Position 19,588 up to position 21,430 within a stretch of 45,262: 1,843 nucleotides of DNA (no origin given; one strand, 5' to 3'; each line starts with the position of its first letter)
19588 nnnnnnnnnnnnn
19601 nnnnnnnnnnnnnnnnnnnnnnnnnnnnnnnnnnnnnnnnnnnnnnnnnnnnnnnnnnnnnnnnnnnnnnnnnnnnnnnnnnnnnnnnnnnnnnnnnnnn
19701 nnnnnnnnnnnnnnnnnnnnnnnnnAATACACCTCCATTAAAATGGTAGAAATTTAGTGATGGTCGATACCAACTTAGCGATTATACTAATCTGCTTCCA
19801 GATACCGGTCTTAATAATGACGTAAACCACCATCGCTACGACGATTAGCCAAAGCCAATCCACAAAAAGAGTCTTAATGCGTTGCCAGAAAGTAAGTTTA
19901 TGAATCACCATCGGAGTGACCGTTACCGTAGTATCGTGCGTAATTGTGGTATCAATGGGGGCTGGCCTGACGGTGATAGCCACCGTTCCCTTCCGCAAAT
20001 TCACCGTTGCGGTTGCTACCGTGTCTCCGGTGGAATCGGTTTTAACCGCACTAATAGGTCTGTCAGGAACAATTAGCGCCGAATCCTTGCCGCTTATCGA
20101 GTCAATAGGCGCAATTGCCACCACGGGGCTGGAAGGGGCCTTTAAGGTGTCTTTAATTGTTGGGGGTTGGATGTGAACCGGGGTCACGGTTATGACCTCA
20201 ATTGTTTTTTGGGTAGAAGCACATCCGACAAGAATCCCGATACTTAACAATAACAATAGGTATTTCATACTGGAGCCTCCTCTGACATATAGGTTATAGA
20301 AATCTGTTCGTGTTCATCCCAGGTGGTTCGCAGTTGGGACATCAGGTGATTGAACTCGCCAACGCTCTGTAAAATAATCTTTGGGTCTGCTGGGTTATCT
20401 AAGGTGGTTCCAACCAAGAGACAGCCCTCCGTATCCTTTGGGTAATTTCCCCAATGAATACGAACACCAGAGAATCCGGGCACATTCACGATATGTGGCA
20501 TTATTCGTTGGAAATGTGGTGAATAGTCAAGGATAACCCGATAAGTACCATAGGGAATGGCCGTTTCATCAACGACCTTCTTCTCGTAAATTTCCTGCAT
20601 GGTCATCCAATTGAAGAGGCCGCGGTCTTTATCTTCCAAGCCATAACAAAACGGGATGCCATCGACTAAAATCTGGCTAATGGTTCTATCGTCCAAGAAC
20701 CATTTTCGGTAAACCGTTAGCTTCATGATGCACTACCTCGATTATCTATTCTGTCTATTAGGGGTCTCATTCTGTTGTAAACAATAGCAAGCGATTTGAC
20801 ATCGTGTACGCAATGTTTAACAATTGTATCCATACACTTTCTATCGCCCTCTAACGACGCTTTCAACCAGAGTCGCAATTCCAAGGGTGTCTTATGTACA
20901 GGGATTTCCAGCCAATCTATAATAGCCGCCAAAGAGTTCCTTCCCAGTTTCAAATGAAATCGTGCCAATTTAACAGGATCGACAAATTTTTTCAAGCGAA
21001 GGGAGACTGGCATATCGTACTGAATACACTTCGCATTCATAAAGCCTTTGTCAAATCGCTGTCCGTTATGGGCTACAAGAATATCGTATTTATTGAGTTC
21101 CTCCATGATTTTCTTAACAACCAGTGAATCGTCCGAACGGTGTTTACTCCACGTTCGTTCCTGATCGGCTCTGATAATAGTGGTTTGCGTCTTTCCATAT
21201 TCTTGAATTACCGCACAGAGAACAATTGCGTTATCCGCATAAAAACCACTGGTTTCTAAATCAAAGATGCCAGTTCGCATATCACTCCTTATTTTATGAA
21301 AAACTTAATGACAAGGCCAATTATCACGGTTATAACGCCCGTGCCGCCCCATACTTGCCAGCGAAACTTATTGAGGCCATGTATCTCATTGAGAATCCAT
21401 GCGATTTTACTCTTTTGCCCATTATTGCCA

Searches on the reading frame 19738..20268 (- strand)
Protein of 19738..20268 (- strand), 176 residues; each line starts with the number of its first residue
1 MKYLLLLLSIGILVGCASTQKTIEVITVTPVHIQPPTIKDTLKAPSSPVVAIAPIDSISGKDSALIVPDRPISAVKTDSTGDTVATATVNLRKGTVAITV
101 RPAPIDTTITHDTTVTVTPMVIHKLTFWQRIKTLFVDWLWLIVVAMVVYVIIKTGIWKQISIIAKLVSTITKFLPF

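Call 13: search_protein_families(library=pfam, proteins=[window:19738-20268:-], max_evalue=0.01)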
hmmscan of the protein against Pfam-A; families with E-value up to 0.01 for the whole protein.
window:19738-20268:- (176 aa): 0 families

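Call 14: search_protein_families(library=phrogs, proteins=[window:19738-20268:-], max_evalue=0.01)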
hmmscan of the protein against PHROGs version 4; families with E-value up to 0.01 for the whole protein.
window:19738-20268:- (176 aa): 1 family
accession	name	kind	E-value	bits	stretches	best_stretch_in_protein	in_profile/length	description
phrog_812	-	lysis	0.0018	19.4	1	1-44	2-49/102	Rz-like spanin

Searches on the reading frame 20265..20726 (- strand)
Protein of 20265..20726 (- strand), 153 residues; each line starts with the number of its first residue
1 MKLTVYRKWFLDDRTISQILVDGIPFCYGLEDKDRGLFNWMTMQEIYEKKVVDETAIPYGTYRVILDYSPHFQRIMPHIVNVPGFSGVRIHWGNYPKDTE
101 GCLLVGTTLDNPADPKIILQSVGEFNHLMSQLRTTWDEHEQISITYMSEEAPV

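Call 99: search_protein_families(library=phrogs, proteins=[window:20265-20726:-], max_evalue=0.001)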
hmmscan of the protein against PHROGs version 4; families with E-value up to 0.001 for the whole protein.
window:20265-20726:- (153 aa): 1 family
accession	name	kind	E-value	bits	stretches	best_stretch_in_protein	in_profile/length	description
phrog_1501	-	unknown function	1.3e-19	71.6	1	5-146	12-156/159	-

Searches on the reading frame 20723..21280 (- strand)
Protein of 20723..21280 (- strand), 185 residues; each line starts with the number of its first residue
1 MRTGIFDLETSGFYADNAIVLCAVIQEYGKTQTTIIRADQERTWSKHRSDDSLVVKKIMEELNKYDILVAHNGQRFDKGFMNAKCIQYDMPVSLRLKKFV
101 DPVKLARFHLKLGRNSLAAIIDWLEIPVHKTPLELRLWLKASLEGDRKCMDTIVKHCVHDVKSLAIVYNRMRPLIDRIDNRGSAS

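Call 99: search_protein_families(library=phrogs, proteins=[window:20723-21280:-], max_evalue=0.001)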
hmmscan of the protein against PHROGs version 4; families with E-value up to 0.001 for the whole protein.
window:20723-21280:- (185 aa): 3 families
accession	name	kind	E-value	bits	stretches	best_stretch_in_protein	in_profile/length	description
phrog_403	-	DNA, RNA and nucleotide metabolism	7e-21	75.4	1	3-180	67-255/321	DNA polymerase exonuclease subunit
phrog_192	-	DNA, RNA and nucleotide metabolism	1.5e-07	32.1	1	51-129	174-249/397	DNA polymerase exonuclease subunit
phrog_17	-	DNA, RNA and nucleotide metabolism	0.00017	20.7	1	3-175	672-828/1445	DNA polymerase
